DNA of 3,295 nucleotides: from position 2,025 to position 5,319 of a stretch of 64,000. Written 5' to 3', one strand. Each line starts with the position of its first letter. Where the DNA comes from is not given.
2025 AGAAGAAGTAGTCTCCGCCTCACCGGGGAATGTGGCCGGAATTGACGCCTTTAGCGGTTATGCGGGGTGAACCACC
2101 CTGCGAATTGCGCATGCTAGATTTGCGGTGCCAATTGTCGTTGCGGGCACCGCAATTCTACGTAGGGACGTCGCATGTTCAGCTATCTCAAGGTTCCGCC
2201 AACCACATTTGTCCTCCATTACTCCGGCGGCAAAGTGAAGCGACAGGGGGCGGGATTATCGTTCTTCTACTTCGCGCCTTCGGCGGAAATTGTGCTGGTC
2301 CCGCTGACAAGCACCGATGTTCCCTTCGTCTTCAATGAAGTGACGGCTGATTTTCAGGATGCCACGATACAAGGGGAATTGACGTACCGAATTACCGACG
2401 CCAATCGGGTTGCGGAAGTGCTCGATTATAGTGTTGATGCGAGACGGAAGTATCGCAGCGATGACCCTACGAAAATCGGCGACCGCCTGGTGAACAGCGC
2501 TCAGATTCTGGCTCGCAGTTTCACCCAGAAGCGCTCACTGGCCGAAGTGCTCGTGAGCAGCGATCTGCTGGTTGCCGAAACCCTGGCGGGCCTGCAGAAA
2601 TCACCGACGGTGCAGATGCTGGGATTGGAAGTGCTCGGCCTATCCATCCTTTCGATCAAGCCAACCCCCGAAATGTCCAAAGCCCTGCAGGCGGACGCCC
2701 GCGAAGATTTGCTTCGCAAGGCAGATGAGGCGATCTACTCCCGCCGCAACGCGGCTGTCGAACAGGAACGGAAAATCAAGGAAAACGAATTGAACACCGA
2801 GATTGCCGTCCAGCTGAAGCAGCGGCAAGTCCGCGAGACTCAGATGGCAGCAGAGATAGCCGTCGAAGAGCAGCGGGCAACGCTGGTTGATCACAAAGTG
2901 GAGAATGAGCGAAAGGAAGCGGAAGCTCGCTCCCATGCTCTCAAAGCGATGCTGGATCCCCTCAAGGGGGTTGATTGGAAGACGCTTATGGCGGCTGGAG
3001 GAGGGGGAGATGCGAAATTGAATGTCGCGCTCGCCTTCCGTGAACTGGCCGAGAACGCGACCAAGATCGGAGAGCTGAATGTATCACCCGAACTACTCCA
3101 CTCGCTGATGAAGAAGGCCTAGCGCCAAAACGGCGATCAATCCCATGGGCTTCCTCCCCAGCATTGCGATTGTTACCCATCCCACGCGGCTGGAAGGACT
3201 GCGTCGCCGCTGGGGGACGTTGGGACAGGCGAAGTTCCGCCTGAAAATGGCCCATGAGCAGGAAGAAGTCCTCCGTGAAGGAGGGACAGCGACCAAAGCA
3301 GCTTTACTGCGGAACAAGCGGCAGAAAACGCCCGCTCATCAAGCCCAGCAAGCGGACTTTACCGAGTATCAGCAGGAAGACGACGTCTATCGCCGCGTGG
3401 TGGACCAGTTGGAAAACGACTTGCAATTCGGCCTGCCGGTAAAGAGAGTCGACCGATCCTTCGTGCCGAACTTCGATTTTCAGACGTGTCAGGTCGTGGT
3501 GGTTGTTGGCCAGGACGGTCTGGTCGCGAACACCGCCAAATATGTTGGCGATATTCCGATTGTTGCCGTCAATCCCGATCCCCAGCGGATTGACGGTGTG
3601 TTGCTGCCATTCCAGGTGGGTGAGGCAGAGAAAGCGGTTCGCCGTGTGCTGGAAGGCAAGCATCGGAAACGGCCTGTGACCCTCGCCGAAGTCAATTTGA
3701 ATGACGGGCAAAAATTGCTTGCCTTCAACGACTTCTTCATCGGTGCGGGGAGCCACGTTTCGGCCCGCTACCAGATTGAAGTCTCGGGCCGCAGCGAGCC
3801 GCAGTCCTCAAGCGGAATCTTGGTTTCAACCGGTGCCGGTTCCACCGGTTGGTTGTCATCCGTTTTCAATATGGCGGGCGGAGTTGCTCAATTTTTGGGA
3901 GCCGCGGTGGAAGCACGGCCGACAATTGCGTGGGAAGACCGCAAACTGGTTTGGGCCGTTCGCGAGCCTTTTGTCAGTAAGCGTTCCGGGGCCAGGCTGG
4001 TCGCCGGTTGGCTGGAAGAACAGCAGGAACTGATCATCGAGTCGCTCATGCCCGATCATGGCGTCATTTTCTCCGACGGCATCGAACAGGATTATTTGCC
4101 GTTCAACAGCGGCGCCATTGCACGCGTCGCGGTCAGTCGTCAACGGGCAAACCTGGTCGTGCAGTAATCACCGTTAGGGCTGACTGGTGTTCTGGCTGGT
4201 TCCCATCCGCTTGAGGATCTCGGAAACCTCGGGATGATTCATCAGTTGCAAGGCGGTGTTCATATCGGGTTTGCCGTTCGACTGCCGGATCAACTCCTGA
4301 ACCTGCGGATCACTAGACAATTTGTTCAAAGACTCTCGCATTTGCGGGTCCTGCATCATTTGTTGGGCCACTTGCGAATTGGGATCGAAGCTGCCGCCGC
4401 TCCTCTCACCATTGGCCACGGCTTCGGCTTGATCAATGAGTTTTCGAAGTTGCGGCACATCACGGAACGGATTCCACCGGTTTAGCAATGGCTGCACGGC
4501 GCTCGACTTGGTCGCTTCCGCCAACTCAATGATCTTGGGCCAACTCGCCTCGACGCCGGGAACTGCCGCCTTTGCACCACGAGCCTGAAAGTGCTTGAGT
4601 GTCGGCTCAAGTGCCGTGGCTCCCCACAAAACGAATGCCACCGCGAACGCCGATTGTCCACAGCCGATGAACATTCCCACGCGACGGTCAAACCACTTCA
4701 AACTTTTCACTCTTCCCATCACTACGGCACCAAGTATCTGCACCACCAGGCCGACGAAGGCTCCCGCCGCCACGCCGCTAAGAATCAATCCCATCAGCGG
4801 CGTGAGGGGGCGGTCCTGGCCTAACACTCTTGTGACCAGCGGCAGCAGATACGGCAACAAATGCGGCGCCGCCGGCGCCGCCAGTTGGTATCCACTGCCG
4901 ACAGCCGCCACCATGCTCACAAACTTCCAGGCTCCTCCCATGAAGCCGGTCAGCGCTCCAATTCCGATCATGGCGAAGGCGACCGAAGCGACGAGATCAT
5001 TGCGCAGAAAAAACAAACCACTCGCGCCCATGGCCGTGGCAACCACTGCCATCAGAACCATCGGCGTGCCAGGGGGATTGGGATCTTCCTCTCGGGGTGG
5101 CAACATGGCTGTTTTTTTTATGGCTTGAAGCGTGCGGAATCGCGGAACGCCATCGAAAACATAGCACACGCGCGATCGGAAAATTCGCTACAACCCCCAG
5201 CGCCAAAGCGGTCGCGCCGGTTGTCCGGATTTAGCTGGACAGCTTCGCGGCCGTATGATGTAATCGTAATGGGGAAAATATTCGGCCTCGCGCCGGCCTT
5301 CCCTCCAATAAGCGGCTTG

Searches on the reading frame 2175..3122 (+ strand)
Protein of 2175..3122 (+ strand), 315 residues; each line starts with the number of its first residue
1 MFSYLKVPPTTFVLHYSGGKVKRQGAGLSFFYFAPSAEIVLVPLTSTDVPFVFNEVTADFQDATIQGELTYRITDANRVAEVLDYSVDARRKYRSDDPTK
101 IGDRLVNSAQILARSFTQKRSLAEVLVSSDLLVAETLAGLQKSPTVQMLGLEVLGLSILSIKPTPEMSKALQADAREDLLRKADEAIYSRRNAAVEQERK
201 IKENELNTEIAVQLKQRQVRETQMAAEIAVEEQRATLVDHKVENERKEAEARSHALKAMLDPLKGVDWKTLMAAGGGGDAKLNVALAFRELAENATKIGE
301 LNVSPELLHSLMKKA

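Call 18: search_protein_families(library=pfam, max_evalue=0.001, proteins=[window:2175-3122:+])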
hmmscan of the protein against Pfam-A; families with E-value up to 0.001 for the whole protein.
window:2175-3122:+ (315 aa): 1 family
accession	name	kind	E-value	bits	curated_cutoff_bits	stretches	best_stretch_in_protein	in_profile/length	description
PF01145.31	Band_7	-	3.8e-15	56.8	23.6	1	6-186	2-168/176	SPFH domain / Band 7 family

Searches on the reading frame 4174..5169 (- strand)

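Call 18: search_protein_families(library=pfam, max_evalue=0.001, proteins=[window:4174-5169:-])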
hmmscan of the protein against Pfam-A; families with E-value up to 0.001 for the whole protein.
window:4174-5169:- (331 aa): 1 family
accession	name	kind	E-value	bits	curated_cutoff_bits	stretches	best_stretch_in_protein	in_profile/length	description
PF02674.22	Colicin_V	-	4.3e-08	33.7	29.3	1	64-188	5-122/144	Colicin V production protein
